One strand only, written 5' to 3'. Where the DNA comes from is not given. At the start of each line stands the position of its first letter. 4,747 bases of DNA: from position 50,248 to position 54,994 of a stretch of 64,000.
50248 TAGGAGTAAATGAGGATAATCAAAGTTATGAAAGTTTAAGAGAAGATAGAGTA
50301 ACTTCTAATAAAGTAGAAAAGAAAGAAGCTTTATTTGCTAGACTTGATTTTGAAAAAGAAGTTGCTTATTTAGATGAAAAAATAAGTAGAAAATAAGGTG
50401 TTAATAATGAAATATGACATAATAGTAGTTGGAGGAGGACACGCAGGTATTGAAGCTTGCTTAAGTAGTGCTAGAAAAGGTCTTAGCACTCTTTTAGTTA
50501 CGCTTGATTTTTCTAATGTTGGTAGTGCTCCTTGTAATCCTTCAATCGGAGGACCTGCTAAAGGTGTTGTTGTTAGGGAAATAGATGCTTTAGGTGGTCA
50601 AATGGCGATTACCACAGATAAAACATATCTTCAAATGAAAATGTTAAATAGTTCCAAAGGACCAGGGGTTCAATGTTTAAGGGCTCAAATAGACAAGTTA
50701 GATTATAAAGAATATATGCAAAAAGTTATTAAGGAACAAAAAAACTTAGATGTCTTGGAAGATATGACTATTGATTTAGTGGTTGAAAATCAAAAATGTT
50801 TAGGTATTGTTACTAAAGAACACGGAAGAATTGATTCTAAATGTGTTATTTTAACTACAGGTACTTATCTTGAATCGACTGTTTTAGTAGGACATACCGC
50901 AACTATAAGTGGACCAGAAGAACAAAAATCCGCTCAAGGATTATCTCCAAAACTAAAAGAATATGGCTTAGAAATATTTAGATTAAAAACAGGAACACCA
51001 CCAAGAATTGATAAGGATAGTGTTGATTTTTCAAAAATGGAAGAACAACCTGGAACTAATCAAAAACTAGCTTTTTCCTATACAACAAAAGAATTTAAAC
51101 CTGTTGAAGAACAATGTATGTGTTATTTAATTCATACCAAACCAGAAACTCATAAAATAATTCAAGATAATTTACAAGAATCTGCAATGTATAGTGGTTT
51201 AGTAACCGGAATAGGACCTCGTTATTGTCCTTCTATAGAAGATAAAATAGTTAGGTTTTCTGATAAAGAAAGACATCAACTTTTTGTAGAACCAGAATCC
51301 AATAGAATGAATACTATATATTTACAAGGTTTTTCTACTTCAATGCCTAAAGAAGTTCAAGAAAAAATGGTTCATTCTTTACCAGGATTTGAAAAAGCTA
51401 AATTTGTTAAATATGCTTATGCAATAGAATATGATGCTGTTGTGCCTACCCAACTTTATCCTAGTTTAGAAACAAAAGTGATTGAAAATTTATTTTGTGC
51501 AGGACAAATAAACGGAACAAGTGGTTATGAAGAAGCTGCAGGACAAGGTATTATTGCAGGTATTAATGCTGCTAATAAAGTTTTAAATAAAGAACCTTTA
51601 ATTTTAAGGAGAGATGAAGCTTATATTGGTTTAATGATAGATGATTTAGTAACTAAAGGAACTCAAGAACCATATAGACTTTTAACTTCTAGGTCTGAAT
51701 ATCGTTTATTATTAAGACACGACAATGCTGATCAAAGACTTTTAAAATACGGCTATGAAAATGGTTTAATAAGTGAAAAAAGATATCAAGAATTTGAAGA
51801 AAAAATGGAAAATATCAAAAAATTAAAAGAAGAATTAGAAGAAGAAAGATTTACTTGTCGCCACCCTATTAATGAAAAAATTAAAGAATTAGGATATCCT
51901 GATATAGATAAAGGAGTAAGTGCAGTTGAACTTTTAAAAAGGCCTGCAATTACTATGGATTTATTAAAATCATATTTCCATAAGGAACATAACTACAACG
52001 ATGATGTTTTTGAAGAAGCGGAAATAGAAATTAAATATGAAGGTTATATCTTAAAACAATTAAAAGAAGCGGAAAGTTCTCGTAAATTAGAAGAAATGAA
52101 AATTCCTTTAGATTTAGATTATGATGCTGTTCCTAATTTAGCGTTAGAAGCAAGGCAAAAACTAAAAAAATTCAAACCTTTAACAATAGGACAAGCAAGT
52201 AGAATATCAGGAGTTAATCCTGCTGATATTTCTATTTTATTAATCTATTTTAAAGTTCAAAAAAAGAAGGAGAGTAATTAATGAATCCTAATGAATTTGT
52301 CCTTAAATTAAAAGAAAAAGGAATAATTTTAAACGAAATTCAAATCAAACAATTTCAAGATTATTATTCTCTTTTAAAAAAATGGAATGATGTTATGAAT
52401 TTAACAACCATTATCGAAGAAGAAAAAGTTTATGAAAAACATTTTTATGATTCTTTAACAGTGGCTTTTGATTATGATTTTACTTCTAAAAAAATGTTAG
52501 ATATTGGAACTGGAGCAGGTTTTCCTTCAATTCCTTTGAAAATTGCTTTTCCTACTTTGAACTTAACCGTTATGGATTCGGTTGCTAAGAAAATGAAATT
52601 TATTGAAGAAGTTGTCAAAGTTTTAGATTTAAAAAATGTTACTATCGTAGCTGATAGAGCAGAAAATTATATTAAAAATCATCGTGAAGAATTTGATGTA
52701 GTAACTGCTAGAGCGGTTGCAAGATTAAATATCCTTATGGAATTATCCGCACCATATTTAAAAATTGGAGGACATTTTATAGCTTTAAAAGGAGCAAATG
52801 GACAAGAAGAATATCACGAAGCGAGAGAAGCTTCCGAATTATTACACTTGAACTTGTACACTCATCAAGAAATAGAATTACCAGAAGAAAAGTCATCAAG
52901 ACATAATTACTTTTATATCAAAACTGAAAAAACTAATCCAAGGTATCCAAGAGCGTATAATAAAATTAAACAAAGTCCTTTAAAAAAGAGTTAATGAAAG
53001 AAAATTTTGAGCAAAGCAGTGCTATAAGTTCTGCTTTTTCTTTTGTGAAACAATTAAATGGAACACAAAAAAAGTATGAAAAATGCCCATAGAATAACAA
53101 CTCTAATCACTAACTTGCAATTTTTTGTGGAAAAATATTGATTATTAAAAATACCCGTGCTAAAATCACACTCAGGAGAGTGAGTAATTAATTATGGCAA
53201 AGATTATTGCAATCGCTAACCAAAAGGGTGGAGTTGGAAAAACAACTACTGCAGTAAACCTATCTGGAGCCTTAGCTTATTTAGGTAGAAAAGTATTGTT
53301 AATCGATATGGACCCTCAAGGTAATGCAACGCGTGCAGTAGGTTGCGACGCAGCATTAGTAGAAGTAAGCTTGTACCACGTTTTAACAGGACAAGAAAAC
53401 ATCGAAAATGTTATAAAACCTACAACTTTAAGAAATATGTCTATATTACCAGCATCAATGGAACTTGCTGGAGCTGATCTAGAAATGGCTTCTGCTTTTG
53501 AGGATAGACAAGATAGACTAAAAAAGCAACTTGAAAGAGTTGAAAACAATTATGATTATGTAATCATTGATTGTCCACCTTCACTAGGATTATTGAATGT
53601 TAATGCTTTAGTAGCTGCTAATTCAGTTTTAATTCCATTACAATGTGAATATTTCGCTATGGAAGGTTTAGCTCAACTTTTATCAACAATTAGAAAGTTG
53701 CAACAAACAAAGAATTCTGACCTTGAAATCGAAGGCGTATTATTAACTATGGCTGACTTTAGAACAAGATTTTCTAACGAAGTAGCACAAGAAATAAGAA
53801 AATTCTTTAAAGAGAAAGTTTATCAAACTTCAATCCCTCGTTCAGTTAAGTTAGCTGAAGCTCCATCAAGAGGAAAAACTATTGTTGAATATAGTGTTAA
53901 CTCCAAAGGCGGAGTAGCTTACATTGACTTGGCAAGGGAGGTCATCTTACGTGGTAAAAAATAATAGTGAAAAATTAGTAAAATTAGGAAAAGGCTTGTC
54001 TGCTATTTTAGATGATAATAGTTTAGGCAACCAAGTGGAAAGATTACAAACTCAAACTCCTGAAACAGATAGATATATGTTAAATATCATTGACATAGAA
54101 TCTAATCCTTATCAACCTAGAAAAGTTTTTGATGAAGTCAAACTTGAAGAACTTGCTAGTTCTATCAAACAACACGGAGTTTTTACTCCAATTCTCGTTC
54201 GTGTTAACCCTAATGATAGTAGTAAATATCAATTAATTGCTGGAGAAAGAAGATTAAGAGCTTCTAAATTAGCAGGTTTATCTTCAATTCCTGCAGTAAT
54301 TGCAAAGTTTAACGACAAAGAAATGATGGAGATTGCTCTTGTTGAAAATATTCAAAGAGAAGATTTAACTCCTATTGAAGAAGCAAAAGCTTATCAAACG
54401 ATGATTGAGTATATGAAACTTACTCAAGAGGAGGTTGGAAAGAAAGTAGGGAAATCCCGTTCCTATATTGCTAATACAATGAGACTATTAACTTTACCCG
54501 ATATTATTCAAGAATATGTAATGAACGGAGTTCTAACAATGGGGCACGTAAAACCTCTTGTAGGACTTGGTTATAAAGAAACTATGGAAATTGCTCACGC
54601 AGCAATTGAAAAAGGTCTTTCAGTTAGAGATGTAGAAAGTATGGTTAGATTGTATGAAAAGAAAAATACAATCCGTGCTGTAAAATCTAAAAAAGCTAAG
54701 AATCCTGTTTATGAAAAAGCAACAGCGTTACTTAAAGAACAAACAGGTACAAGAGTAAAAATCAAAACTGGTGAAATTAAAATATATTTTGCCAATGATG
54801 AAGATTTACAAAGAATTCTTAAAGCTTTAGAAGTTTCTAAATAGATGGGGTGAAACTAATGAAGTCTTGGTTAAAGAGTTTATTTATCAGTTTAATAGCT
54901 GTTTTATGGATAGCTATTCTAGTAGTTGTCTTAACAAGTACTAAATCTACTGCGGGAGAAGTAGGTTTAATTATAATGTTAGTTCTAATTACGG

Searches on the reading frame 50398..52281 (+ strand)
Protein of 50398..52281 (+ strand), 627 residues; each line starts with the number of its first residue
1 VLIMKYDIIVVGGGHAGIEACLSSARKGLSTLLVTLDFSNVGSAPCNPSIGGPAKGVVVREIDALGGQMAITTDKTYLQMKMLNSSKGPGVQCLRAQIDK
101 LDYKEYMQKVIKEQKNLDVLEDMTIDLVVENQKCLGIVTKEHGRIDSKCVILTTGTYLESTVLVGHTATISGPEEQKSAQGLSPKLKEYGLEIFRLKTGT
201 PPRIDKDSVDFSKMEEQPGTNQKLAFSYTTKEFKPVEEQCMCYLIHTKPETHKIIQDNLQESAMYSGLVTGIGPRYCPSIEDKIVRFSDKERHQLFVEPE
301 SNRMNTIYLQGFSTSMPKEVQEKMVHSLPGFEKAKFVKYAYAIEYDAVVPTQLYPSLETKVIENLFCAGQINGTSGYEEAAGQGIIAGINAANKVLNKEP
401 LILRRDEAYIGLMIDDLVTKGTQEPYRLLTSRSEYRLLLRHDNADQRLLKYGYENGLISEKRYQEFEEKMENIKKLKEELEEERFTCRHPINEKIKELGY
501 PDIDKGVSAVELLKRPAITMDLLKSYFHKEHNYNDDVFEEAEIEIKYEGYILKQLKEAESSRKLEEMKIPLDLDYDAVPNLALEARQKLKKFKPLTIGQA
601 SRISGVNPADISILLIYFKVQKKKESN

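Call 12: search_protein_families(library=pfam, proteins=[window:50398-52281:+], max_evalue=0.00001)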
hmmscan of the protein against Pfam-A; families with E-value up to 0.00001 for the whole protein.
window:50398-52281:+ (627 aa): 6 families
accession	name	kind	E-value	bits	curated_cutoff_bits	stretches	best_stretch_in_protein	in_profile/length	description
PF01134.28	GIDA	-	1.9e-161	537.9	22.1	1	7-399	1-391/391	Glucose inhibited division protein A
PF13932.14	SAM_GIDA_C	-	2.5e-26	91.7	27.1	1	561-615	3-57/57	tRNA modifying enzyme MnmG/GidA C-terminal helical bundle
PF21680.2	GIDA_C_1st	-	1.6e-21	77.3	24.7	1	460-554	1-95/96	tRNA modifying enzyme MnmG/GidA C-terminal helical domain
PF12831.13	FAD_oxidored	-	2.7e-08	34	27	1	7-340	1-284/416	FAD dependent oxidoreductase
PF00890.30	FAD_binding_2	-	1.1e-06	28.5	20.4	0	7-39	1-33/414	FAD binding domain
PF13738.12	Pyr_redox_3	-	1.7e-06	28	30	0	79-159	59-137/305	Pyridine nucleotide-disulphide oxidoreductase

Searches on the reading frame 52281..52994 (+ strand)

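Call 12: search_protein_families(library=pfam, proteins=[window:52281-52994:+], max_evalue=0.00001)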
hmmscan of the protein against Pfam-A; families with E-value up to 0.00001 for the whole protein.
window:52281-52994:+ (237 aa): 2 families
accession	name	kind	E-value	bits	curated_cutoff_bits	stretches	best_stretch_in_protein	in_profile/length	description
PF02527.21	GidB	-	4.9e-53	179.6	27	1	21-194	1-172/184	rRNA small subunit methyltransferase G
PF13847.12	Methyltransf_31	-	5.5e-07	29.8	27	1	69-187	4-128/145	Methyltransferase domain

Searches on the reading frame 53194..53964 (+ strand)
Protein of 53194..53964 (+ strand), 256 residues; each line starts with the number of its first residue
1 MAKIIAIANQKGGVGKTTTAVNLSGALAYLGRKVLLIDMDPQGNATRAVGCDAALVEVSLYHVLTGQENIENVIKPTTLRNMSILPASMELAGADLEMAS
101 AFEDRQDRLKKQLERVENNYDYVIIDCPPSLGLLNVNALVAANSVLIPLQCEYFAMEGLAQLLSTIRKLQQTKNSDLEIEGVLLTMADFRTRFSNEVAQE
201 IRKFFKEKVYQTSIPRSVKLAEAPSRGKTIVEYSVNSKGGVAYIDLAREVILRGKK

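Call 12: search_protein_families(library=pfam, proteins=[window:53194-53964:+], max_evalue=0.00001)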
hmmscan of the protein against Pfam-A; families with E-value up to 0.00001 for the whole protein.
window:53194-53964:+ (256 aa): 7 families
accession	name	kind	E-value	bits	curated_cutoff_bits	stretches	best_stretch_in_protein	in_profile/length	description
PF13614.12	AAA_31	-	5.1e-69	232.2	27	1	2-179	1-177/177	AAA domain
PF01656.29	CbiA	-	2.5e-29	102.2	25.4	1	5-230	1-125/125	CobQ/CobB/MinD/ParA nucleotide binding domain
PF09140.17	MipZ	-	2.2e-14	53.8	20.7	1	4-164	2-144/262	ATPase MipZ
PF10609.15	ParA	-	8.7e-14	52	27.1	1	2-250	3-245/246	NUBPL iron-transfer P-loop NTPase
PF00142.24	Fer4_NifH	-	7.2e-12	45.8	25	1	10-251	7-245/271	4Fe-4S iron sulfur cluster binding proteins, NifH/frxC family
PF06564.18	CBP_BcsQ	-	7.7e-10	39.1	21.3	1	3-145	2-141/234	Cellulose biosynthesis protein BcsQ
PF02374.21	ArsA_ATPase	-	2.4e-08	34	24.3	1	10-142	8-150/305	Anion-transporting ATPase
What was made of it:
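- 53194..53964 (+): parA (soj), a Walker-type partition ATPase. Pfam AAA_31, CbiA, MipZ and ParA (call 12).
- On Chromosomal ParABS centromere (parS): parA at 53194-53964 overlaps the parB start (call 12).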

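Call 24: find_encoding_contigs(protein=window:53194-53961:+, flank=10000, max_places=6)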
Protein window:53194-53961:+ (256 aa): 16 contigs read that carry it; 6 places shown.
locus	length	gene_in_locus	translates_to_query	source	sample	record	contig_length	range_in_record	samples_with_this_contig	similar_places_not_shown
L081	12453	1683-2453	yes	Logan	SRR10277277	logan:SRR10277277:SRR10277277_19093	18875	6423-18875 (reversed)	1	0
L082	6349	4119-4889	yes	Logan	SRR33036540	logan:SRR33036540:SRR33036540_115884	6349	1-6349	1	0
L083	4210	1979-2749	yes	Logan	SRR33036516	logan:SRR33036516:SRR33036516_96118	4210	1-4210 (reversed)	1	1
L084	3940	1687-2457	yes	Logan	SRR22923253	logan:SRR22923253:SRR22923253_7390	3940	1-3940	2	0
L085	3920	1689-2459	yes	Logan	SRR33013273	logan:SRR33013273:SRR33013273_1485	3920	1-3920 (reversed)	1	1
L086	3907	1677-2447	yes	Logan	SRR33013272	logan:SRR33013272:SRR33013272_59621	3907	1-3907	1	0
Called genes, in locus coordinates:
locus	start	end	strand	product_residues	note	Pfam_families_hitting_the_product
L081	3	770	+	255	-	?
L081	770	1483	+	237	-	PF02527:GidB, PF13847:Methyltransf_31 (weak)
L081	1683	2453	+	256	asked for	PF00142:Fer4_NifH, PF01656:CbiA, PF02374:ArsA_ATPase, PF06564:CBP_BcsQ, PF09140:MipZ, PF10609:ParA, PF13614:AAA_31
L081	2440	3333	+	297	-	PF02195:ParB_N, PF17762:HTH_ParB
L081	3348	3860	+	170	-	-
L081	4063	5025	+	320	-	PF00768:Peptidase_S11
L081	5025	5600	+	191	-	PF07670:Gate (weak)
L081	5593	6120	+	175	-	-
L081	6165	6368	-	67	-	PF12797:Fer4_2 (weak), PF25160:LdpA_Fe-S-bd (faint), PF00037:Fer4 (weak), PF13459:Fer4_15, PF13183:Fer4_8 (weak), PF13370:Fer4_13, PF12800:Fer4_4 (weak)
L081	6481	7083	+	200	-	-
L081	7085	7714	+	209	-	PF02224:Cytidylate_kin, PF13189:Cytidylate_kin2, PF13238:AAA_18 (weak), PF13207:AAA_17 (faint)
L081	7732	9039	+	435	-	PF00009:GTP_EFTU, PF00350:Dynamin_N (faint), PF01926:MMR_HSR1, PF02421:FeoB_N, PF00009:GTP_EFTU, PF01926:MMR_HSR1, PF02421:FeoB_N, PF14714:KH_dom-like, +5 more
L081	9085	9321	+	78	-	PF14069:SpoVIF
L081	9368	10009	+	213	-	PF06790:UPF0259, PF06161:DUF975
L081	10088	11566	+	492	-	PF09547:SpoIVA_ATPase, PF20438:SpoIVA_middle, PF20439:SpoIVA_C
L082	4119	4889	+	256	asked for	PF00142:Fer4_NifH, PF01656:CbiA, PF02374:ArsA_ATPase, PF06564:CBP_BcsQ, PF09140:MipZ, PF10609:ParA, PF13614:AAA_31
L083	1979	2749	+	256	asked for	PF00142:Fer4_NifH, PF01656:CbiA, PF02374:ArsA_ATPase, PF06564:CBP_BcsQ, PF09140:MipZ, PF10609:ParA, PF13614:AAA_31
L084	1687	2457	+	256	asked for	PF00142:Fer4_NifH, PF01656:CbiA, PF02374:ArsA_ATPase, PF06564:CBP_BcsQ, PF09140:MipZ, PF10609:ParA, PF13614:AAA_31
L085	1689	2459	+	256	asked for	PF00142:Fer4_NifH, PF01656:CbiA, PF02374:ArsA_ATPase, PF06564:CBP_BcsQ, PF09140:MipZ, PF10609:ParA, PF13614:AAA_31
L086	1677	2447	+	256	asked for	PF00142:Fer4_NifH, PF01656:CbiA, PF02374:ArsA_ATPase, PF06564:CBP_BcsQ, PF09140:MipZ, PF10609:ParA, PF13614:AAA_31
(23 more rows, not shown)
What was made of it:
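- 53194..53964 (+): The exact protein is found in 16 public contigs (call 24).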

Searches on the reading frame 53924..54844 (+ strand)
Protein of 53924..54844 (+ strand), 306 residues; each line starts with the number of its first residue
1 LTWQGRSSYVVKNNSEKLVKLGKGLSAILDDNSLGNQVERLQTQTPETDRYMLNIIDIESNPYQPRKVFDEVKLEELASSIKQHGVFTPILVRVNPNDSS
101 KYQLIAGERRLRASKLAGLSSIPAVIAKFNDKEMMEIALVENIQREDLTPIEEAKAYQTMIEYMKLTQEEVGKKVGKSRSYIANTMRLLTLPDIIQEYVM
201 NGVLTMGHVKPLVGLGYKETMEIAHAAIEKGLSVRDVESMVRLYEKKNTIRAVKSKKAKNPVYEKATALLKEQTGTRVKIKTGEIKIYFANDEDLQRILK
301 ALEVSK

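Call 12: search_protein_families(library=pfam, proteins=[window:53924-54844:+], max_evalue=0.00001)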
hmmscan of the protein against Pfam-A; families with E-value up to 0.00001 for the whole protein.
window:53924-54844:+ (306 aa): 2 families
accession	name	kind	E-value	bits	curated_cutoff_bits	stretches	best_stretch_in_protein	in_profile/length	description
PF17762.8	HTH_ParB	-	4e-34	117.3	22.6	1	146-243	1-99/102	ParB HTH domain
PF02195.25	ParB_N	-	8.9e-33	112.7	26.3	1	52-144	5-95/95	ParB N-terminal domain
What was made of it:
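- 53951..54844 (+): parB (spo0J), 297 aa, the predicted protein that binds the three sites. Pfam ParB_N plus HTH_ParB (call 12).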

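Call 32: search_solved_structures(query=window:53951-54841:+, show_alignments=1)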
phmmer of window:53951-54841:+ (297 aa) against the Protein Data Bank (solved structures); distinct sequences matched with E-value up to 0.001: 14.
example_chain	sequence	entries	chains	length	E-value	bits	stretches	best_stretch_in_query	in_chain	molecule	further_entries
6sdk_A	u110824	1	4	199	9.1e-54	186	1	44-233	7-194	Stage 0 sporulation protein J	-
6t1f_A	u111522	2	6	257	1.4e-52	182.1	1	12-261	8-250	Chromosome-partitioning protein ParB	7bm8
4umk_A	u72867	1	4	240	6.6e-51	176.6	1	42-235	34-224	PROBABLE CHROMOSOME-PARTITIONING PROTEIN PARB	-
1vz0_A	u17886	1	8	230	9.2e-49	169.6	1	27-231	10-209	Chromosome-partitioning protein Spo0J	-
7bnk_A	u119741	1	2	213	7.4e-48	166.6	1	46-235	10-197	ParB family protein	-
7bnr_A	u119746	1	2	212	4.5e-47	164.1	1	47-235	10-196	ParB family protein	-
7o0n_A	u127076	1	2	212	5.1e-47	163.9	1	46-235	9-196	ParB family protein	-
7nfu_A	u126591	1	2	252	3.2e-45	158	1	34-236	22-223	Nucleoid occlusion protein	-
7ng0_A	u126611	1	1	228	5e-45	157.4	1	48-236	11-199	Nucleoid occlusion protein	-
7ol9_A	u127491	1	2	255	1.3e-40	142.9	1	45-237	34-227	Nucleoid occlusion protein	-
6s6h_A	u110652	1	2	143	4.5e-27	98.5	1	125-261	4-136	Chromosome-partitioning protein ParB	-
6y93_A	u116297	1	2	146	7.1e-20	74.9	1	125-237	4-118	Nucleoid occlusion protein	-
8qa8_A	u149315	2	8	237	3.4e-17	66.2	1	46-194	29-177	Transcriptional repressor protein KorB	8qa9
1r71_A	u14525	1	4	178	1.2e-06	31.6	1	101-194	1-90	Transcriptional repressor protein korB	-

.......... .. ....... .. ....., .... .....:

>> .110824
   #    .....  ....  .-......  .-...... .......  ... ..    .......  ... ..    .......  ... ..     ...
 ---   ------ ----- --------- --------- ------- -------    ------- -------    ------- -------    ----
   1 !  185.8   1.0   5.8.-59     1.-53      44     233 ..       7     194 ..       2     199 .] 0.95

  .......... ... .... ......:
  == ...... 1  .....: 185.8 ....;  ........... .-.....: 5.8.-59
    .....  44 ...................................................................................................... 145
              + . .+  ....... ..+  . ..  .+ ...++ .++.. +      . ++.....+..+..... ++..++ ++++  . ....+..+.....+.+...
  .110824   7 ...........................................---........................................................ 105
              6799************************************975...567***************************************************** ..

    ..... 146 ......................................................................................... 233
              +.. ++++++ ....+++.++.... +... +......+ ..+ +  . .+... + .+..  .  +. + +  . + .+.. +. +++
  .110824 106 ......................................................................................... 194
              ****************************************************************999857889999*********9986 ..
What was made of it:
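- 53951..54844 (+): Best PDB match is B. subtilis Spo0J 6SDK, E 9e-54 (call 32).
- On Chromosomal ParABS centromere (parS): Spo0J 6SDK at E 9e-54 (call 32).
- Closest known: Bacillus subtilis Spo0J. Same: ParB 297 aa with a GERRxRA CTPase motif and HTH; the best PDB match is Spo0J itself (call 32).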

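Call 47: search_solved_structures(query=window:53951-54841:+, show_alignments=2, max_evalue=1e-50)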
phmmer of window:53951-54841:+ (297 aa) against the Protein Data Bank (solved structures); distinct sequences matched with E-value up to 1e-50: 3.
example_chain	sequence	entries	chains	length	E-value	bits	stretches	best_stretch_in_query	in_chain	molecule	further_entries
6sdk_A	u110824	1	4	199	9.1e-54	186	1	44-233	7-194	Stage 0 sporulation protein J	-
6t1f_A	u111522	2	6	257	1.4e-52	182.1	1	12-261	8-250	Chromosome-partitioning protein ParB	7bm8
4umk_A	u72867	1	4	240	6.6e-51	176.6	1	42-235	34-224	PROBABLE CHROMOSOME-PARTITIONING PROTEIN PARB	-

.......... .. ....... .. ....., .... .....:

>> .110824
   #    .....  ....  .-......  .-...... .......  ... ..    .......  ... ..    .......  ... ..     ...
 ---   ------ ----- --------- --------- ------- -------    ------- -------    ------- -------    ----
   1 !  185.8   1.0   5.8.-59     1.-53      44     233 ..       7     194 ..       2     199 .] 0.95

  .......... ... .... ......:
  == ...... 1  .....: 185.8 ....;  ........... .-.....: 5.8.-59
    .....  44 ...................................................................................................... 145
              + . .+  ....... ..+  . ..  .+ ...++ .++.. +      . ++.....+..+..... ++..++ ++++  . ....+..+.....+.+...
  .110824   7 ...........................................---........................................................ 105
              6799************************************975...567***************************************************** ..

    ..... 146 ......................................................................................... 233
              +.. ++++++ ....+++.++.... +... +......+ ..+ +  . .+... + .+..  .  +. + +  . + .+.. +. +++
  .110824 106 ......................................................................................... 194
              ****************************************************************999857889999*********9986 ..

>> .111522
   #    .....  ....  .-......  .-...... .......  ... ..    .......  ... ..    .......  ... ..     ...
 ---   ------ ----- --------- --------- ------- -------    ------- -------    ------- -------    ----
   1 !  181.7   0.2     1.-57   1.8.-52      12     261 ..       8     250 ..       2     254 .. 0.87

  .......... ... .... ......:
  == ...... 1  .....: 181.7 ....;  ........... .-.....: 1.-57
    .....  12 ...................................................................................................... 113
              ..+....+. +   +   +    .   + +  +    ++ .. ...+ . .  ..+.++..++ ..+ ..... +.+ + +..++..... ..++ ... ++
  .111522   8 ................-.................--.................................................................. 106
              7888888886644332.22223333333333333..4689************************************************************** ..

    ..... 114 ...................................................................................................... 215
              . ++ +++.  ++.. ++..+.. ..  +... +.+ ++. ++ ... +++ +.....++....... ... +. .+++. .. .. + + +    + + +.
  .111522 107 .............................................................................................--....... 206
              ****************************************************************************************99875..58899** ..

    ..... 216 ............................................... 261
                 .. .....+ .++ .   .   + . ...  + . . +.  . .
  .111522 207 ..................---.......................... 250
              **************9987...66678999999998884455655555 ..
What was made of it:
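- ParB has K where Caulobacter has the DNA-contacting R204 (GHVK against GHAR, call 47).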

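Call 48: find_related_loci(query=window:53951-54841:+, collection=metagenome_contigs, flank=10000)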
Query window:53951-54841:+ (297 aa) in metagenome_contigs; peptide patterns used: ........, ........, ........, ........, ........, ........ (x = any residue, [..] = any of these).
128 stretches matched a pattern; 13 encode a relative of the query (tblastn E <= 1e-3); 13 distinct loci.
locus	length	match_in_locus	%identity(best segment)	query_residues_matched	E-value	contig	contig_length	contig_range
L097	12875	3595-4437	41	12-293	8e-62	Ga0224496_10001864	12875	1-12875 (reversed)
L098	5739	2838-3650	41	12-287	3e-57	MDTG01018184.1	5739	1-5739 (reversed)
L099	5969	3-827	40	13-289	1e-56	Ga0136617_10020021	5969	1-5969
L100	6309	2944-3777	41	12-293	2e-56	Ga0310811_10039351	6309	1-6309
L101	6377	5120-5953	41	12-293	2e-56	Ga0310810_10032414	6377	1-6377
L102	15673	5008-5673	43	5-234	2e-56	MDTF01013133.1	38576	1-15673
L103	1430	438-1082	43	12-233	5e-58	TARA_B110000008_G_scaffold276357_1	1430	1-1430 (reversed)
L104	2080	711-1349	44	12-232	9e-56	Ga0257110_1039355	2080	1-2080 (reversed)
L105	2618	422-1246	38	12-293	9e-54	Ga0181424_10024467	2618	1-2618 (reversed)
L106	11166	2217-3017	40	12-289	3e-52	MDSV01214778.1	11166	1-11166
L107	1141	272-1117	36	12-293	1e-51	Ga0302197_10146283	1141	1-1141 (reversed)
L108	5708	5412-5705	45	12-114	5e-22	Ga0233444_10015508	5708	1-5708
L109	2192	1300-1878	29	37-235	7e-13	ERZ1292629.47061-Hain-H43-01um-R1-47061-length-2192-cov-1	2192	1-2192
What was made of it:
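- Tried and rejected: It returned only distant ParBs of at most 45% identity and was of no use (call 48).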
